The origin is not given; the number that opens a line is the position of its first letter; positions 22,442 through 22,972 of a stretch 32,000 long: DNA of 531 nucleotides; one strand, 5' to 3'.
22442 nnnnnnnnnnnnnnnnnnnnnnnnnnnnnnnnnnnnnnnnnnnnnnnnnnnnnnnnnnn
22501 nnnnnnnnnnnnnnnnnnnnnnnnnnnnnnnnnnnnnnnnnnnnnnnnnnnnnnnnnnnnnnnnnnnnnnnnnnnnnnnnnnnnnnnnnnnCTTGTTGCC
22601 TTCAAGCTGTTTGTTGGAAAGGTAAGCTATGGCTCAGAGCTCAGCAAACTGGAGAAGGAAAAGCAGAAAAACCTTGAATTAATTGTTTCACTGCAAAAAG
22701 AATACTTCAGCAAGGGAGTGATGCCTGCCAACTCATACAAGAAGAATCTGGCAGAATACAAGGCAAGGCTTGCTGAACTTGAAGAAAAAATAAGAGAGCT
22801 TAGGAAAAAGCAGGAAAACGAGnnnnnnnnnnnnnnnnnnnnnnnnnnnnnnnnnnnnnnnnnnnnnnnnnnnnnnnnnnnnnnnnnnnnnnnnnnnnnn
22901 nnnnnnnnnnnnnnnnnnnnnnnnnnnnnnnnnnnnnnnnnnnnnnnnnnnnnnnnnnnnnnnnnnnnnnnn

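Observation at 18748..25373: Shared SHOCT-like C-terminal motif links the cytoplasmic tails of the three adhesins to the Walker-A-less KaiC-like protein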

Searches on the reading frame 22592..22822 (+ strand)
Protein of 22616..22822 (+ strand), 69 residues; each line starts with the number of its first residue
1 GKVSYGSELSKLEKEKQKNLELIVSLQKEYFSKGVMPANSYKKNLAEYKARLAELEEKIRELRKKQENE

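Call 5: search_protein_families(library=pfam, proteins=[window:22616-22822:+], max_evalue=10)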
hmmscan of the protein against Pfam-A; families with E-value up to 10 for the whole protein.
seq(69 aa): 7 families
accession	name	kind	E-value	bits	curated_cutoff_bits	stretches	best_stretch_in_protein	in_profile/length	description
PF25764.1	KIF21A_4th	-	0.0016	18.6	33.1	1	7-68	68-122/183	KIF21A-like domain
PF14965.11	BRI3BP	-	0.012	15.6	27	1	9-67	120-179/179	Negative regulator of p53/TP53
PF14077.11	WD40_alt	-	0.024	14.9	25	1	48-64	16-32/48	Alternative WD40 repeat motif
PF12451.13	VPS11_C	-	0.028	15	25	1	29-36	37-44/45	Vacuolar protein sorting protein 11 C terminal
PF01956.21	EMC3_TMCO1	-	0.035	14.3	27.1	1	22-67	20-65/169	Integral membrane protein EMC3/TMCO1-like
PF01297.22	ZnuA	-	0.051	13.5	29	1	38-65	127-154/263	Zinc-uptake complex component A periplasmic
PF12004.13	DAB2P_C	-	0.57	9.8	24.3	1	28-67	410-446/512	Disabled homolog 2-interacting protein, C-terminal domain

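Call 56: search_protein_representatives(alignment_id=A4)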
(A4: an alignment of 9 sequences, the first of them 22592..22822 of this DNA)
Query: 9 sequences, 73 profile positions. Proteins with E-value up to 0.001 (for the whole library): 716; up to 1e-10: 132; up to 1e-30: 0. The best 150 are listed.
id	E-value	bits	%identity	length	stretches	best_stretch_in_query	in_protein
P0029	1.8e-24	101.4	-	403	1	1-72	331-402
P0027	4.9e-24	99.9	-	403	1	1-72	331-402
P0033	1.1e-22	95.7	-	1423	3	10-72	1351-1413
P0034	1.6e-22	95.1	-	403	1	1-71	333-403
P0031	2.1e-22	94.7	-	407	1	1-72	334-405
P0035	1.7e-21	91.8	-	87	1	2-72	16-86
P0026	2.7e-21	91.2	-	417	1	2-62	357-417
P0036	2.9e-21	91.1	-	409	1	1-71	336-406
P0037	6.8e-21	89.9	-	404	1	2-73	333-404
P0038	3.1e-20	87.8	-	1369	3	9-64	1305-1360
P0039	6.5e-20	86.7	-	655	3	8-66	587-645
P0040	4.2e-19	84.1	-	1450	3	5-62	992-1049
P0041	9.2e-19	83.1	-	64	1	12-71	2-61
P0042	2.6e-18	81.6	-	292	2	8-72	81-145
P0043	3.4e-18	81.2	-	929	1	1-72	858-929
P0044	5.1e-18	80.7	-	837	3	8-71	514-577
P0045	6.7e-18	80.3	-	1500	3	10-71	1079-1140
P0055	1.3e-15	73.0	-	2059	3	10-69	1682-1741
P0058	1.9e-15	72.4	-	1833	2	10-69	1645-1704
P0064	7.3e-15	70.6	-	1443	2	14-72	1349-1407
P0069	3.1e-14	68.5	-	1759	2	8-69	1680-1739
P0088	6.5e-13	64.3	-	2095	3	11-68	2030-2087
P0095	1.5e-12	63.2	-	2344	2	8-72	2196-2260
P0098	1.9e-12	62.9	-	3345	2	7-67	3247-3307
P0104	3.5e-12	62.0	-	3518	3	9-68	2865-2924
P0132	2.2e-11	59.4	-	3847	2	7-66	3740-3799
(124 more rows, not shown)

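Call 66: find_encoding_contigs(protein=P0033, flank=8000, max_places=2)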
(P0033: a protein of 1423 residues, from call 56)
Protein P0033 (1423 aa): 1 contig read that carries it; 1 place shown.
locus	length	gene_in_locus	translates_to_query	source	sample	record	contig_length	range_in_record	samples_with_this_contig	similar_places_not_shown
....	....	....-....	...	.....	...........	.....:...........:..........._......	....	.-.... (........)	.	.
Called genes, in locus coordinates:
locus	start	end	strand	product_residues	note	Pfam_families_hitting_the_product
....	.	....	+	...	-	?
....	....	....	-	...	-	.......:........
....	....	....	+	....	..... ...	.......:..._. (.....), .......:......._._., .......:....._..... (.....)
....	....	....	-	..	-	?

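Call 67: find_encoding_contigs(protein=P0040, flank=8000, max_places=2)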
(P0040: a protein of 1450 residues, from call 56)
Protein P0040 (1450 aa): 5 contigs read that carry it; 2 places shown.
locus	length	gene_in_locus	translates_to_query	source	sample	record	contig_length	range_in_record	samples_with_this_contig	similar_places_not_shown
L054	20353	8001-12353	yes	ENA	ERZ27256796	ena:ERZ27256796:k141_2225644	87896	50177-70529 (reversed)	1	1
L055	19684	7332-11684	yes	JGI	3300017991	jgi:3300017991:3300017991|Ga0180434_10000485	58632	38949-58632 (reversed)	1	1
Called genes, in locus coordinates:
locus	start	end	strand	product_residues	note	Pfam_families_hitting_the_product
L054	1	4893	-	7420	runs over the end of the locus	?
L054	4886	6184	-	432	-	-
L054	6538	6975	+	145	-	PF13412:HTH_24 (faint)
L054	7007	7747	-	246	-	PF00142:Fer4_NifH (weak), PF01656:CbiA, PF02374:ArsA_ATPase (faint), PF06564:CBP_BcsQ (weak), PF10609:ParA, PF13614:AAA_31, PF13500:AAA_26 (weak)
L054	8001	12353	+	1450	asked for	PF13385:Laminin_G_3, PF10633:NPCBM_assoc (faint)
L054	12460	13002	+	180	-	PF24336:DUF7504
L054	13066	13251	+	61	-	-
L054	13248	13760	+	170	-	PF08448:PAS_4 (faint), PF00989:PAS, PF13188:PAS_8, PF13426:PAS_9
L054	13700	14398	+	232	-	PF00989:PAS, PF08448:PAS_4, PF13426:PAS_9, PF08447:PAS_3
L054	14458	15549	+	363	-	PF04392:ABC_sub_bind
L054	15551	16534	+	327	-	PF17203:sCache_3_2, PF00672:HAMP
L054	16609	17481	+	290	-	PF00497:SBP_bac_3 (weak)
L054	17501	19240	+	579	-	PF00672:HAMP, PF00512:HisKA, PF02518:HATPase_c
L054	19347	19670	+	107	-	-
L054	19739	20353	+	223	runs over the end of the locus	PF03796:DnaB_C (weak), PF06745:ATPase, PF23442:DUF7125, PF09848:SLFN-g3_helicase (faint)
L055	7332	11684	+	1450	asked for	PF13385:Laminin_G_3, PF10633:NPCBM_assoc (faint)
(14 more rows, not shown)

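Call 68: find_encoding_contigs(protein=P0058, flank=8000, max_places=2)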
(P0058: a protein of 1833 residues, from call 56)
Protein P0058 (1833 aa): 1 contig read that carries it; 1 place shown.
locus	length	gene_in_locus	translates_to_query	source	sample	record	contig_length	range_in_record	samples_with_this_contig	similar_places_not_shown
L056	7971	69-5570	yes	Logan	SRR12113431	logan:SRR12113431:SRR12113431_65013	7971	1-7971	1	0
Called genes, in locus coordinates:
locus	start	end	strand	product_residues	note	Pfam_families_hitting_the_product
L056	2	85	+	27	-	?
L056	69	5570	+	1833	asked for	PF19077:Big_13 (faint)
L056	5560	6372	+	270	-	PF00142:Fer4_NifH (faint), PF01656:CbiA, PF02374:ArsA_ATPase (faint), PF06564:CBP_BcsQ, PF07015:VirC1 (faint), PF10609:ParA, PF13614:AAA_31, PF13500:AAA_26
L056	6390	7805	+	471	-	-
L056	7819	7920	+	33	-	-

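Call 69: find_encoding_contigs(protein=P0095, flank=8000, max_places=2)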
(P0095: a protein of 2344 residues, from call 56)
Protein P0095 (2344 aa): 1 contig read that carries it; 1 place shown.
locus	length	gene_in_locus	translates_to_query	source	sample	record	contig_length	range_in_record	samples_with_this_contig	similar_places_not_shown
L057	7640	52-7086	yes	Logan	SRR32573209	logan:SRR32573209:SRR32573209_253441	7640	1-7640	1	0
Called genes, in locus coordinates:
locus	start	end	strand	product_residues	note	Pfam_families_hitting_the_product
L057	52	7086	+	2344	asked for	PF05048:NosD (weak), PF13229:Beta_helix, PF10633:NPCBM_assoc (faint)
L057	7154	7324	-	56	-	-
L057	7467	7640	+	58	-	?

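Call 70: find_encoding_contigs(protein=P0064, flank=8000, max_places=2)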
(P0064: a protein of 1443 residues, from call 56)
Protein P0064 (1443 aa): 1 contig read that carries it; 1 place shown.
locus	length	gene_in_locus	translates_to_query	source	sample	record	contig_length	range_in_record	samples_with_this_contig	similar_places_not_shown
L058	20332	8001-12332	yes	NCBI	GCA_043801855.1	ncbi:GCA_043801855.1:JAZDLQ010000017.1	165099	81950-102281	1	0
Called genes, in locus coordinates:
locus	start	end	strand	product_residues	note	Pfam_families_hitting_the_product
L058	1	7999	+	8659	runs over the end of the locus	-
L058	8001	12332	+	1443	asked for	-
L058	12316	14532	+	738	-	PF00708:Acylphosphatase, PF07503:zf-HYPF, PF01300:Sua5_yciO_yrdC, PF17788:HypF_C, PF22521:HypF_C_2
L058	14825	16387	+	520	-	PF02384:N6_Mtase, PF05175:MTS (faint), PF07669:Eco57I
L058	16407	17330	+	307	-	PF17728:BsuBI_PstI_RE_N, PF06616:BsuBI_PstI_RE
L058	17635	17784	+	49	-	-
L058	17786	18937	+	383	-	-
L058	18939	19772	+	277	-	-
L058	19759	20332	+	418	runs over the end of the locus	PF00145:DNA_methylase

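Call 71: find_encoding_contigs(protein=P0055, flank=8000, max_places=2)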
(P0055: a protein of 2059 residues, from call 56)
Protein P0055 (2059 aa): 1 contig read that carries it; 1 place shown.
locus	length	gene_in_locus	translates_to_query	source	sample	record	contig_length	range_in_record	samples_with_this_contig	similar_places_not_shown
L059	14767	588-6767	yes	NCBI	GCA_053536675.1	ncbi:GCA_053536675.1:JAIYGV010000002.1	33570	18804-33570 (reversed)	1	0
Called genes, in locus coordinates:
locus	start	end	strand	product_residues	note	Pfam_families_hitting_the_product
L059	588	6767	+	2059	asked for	PF13385:Laminin_G_3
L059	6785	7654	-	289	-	PF03796:DnaB_C (weak), PF06745:ATPase, PF13481:AAA_25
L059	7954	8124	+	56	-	-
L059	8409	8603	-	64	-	PF00833:Ribosomal_S17e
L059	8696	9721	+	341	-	PF21572:Nop5_56-rel_N_Arc (faint), PF01798:Nop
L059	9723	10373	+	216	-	PF01269:Fibrillarin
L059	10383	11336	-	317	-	PF01368:DHH (weak), PF02272:DHHA1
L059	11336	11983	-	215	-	PF08668:HDOD (faint), PF01966:HD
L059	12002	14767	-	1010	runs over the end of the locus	PF00133:tRNA-synt_1, PF09334:tRNA-synt_1g (faint), PF08264:Anticodon_1, PF19302:DUF5915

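Call 72: find_encoding_contigs(protein=P0044, flank=8000, max_places=2)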
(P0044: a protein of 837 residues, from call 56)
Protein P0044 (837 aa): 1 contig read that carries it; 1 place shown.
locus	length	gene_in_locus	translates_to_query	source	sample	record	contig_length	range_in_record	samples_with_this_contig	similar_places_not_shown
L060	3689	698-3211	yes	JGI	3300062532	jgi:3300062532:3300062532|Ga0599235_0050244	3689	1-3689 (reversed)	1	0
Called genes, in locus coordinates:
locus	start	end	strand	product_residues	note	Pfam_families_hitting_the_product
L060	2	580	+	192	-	?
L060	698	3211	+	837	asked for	PF10633:NPCBM_assoc (faint)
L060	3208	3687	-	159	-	?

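Call 83: list_cluster_members(proteins=[P0038, P0045, P0055, P0058, P0069, P0088, P0095, P0098, P0104, P0132])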
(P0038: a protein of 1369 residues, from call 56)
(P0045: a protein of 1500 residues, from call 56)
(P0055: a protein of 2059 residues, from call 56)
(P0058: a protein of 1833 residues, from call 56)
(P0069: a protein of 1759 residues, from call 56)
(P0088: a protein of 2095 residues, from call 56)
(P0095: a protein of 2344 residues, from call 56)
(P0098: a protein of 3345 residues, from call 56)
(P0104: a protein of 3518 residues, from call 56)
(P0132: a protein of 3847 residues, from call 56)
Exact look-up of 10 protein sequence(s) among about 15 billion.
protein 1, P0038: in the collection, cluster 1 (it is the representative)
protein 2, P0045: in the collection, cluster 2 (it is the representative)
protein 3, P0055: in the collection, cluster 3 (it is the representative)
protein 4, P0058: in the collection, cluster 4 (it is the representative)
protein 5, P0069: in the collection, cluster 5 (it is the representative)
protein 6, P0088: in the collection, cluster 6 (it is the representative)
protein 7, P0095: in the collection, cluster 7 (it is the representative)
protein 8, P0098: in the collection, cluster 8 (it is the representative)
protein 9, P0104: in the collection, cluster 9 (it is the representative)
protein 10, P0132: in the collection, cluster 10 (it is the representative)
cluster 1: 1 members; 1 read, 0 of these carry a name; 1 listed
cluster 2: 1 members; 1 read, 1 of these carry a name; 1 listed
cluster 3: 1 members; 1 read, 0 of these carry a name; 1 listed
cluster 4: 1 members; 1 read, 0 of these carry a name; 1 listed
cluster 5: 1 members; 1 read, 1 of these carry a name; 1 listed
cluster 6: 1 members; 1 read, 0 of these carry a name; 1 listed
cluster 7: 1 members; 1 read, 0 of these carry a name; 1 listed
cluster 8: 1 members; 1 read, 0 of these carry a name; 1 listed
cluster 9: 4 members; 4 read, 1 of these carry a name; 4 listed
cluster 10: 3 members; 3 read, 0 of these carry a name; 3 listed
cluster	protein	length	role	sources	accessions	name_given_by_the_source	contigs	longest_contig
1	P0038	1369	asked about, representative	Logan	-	-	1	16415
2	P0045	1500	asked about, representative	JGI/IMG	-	hypothetical protein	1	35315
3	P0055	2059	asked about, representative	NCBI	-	-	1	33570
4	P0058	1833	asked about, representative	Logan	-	-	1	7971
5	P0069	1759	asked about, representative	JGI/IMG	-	hypothetical protein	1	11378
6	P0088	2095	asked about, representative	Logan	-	-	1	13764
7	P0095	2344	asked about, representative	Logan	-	-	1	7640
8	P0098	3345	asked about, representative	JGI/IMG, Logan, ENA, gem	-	-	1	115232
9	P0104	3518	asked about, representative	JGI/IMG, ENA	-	-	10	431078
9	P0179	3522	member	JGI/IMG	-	hypothetical protein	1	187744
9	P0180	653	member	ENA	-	-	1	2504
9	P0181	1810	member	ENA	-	-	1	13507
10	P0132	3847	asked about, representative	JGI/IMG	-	-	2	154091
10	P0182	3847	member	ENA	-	-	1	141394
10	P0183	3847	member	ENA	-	-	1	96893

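Call 84: find_encoding_contigs(protein=P0098, flank=10000, max_places=1)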
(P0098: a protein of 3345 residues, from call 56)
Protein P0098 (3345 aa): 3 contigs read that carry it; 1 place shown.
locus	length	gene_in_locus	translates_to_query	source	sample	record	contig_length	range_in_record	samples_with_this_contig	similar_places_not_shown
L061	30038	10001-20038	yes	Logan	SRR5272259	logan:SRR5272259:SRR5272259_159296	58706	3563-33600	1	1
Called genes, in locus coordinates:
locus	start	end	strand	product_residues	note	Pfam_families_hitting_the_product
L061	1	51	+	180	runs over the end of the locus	PF05763:DUF835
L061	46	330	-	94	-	-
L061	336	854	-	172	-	-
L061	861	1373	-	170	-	-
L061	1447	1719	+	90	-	-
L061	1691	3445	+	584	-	-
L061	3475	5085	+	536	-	PF01261:AP_endonuc_2 (faint)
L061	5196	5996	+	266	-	PF13489:Methyltransf_23, PF08241:Methyltransf_11, PF13649:Methyltransf_25, PF13847:Methyltransf_31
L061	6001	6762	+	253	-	PF01048:PNP_UDP_1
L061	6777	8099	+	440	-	PF01909:NTP_transf_2 (weak), PF18765:Polbeta (weak)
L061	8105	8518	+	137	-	-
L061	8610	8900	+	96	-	PF01247:Ribosomal_L35Ae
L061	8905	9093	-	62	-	-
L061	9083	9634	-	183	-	PF24336:DUF7504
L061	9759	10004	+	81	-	-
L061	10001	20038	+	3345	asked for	-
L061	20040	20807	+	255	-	-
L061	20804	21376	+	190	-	-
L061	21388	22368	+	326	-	PF03796:DnaB_C (faint), PF13481:AAA_25, PF06745:ATPase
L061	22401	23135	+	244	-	PF06745:ATPase, PF07088:GvpD_P-loop (weak)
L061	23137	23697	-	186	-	PF02830:V4R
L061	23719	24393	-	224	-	PF00583:Acetyltransf_1, PF13673:Acetyltransf_10 (faint), PF13508:Acetyltransf_7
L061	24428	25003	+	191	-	PF01841:Transglut_core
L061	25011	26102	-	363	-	-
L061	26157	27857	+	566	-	PF03485:Arg_tRNA_synt_N, PF00750:tRNA-synt_1d, PF05746:DALR_1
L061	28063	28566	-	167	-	PF27735:2-thiour_desulf_put (weak)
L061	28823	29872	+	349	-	-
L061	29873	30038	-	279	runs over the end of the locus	PF01978:TrmB, PF24402:iHKD (weak)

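Call 85: find_encoding_contigs(protein=P0104, flank=10000, max_places=1)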
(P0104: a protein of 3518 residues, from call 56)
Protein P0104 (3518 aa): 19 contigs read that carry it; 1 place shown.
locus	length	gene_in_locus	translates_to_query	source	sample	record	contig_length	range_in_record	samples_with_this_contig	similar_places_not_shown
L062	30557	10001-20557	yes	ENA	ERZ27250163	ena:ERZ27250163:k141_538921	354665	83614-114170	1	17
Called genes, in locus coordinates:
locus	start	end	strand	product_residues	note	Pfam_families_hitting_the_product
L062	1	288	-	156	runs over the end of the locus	PF13302:Acetyltransf_3, PF13420:Acetyltransf_4, PF13673:Acetyltransf_10, PF00583:Acetyltransf_1, PF13508:Acetyltransf_7, PF08445:FR47 (weak)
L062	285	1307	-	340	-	PF02655:ATP-grasp_3 (faint), PF08443:RimK (faint), PF07478:Dala_Dala_lig_C (faint)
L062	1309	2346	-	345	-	PF14397:ATPgrasp_ST (faint), PF08443:RimK, PF14398:ATPgrasp_YheCD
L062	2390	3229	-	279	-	PF07136:DUF1385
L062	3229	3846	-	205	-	-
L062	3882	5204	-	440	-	PF14691:Fer4_20, PF01262:AlaDh_PNT_C (faint), PF01946:Thi4 (weak), PF13241:NAD_binding_7 (faint), PF07992:Pyr_redox_2, PF13450:NAD_binding_8, PF13738:Pyr_redox_3, PF00070:Pyr_redox, +4 more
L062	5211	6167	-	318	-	PF01699:Na_Ca_ex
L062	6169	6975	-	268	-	PF00175:NAD_binding_1 (weak), PF10418:DHODB_Fe-S_bind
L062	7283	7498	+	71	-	-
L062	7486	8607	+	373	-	-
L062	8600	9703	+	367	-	-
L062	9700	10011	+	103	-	-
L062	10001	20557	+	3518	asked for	PF13385:Laminin_G_3, PF02210:Laminin_G_2 (faint), PF02973:Sialidase (faint), PF13385:Laminin_G_3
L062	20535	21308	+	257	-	PF03796:DnaB_C (weak), PF06745:ATPase, PF13481:AAA_25 (weak)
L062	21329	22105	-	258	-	PF05670:NFACT-R_1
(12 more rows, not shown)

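Call 86: find_encoding_contigs(protein=P0132, flank=10000, max_places=1)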
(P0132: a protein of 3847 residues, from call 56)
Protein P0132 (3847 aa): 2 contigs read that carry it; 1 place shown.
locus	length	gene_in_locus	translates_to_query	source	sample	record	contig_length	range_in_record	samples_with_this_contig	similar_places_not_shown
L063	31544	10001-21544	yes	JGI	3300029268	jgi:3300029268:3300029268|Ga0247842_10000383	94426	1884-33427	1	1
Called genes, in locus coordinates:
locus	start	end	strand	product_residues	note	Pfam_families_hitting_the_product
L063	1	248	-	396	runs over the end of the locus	PF01171:ATP_bind_3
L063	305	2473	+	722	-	PF01841:Transglut_core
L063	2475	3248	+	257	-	PF23023:Anti-Pycsar_Apyc1 (weak), PF00753:Lactamase_B (weak), PF12706:Lactamase_B_2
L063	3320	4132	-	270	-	PF02673:BacA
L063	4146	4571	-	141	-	-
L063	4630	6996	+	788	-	PF00133:tRNA-synt_1, PF01406:tRNA-synt_1e (faint), PF09334:tRNA-synt_1g, PF08264:Anticodon_1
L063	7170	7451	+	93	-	-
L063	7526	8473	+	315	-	-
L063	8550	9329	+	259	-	PF03796:DnaB_C (weak), PF06745:ATPase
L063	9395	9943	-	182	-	-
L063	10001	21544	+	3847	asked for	PF13229:Beta_helix (weak), PF05048:NosD (weak), PF13229:Beta_helix (weak), PF05048:NosD (weak), PF13229:Beta_helix (weak), PF05048:NosD, PF10633:NPCBM_assoc (faint)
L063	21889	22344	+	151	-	PF08069:Ribosomal_S13_N, PF00312:Ribosomal_S15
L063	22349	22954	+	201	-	PF01015:Ribosomal_S3Ae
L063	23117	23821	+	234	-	PF02633:Creatininase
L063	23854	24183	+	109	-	PF01849:NAC, PF19026:UBA_HYPK (weak)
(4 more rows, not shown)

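Call 87: find_encoding_contigs(protein=P0045, flank=10000, max_places=1)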
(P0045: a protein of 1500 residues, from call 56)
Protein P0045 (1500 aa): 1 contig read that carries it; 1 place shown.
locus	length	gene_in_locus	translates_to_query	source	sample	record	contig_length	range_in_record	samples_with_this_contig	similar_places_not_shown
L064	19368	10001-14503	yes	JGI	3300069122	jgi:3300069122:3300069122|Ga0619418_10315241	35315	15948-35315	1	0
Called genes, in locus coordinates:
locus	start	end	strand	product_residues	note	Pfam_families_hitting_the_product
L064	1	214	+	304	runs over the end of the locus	PF08271:Zn_Ribbon_TF, PF00382:TFIIB, PF04545:Sigma70_r4 (faint), PF00382:TFIIB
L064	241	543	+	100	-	-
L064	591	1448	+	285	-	-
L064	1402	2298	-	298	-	PF13691:Lactamase_B_4 (weak), PF23023:Anti-Pycsar_Apyc1, PF00753:Lactamase_B, PF12706:Lactamase_B_2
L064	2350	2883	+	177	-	PF02778:tRNA_int_endo_N, PF01974:tRNA_int_endo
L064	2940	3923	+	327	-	-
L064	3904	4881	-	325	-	PF07894:SACK1 (weak), PF13091:PLDc_2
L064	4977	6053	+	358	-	PF01170:UPF0020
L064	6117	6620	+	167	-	-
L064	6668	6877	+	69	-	PF00833:Ribosomal_S17e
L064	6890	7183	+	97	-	PF01918:Alba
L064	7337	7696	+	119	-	PF00072:Response_reg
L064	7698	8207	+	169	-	-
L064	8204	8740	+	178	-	PF24336:DUF7504, PF06745:ATPase (weak)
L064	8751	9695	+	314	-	PF13481:AAA_25, PF03796:DnaB_C (weak), PF06745:ATPase, PF23442:DUF7125 (faint)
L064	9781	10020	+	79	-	-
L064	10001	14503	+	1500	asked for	PF13385:Laminin_G_3, PF10633:NPCBM_assoc (faint)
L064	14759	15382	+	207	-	-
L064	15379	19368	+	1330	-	?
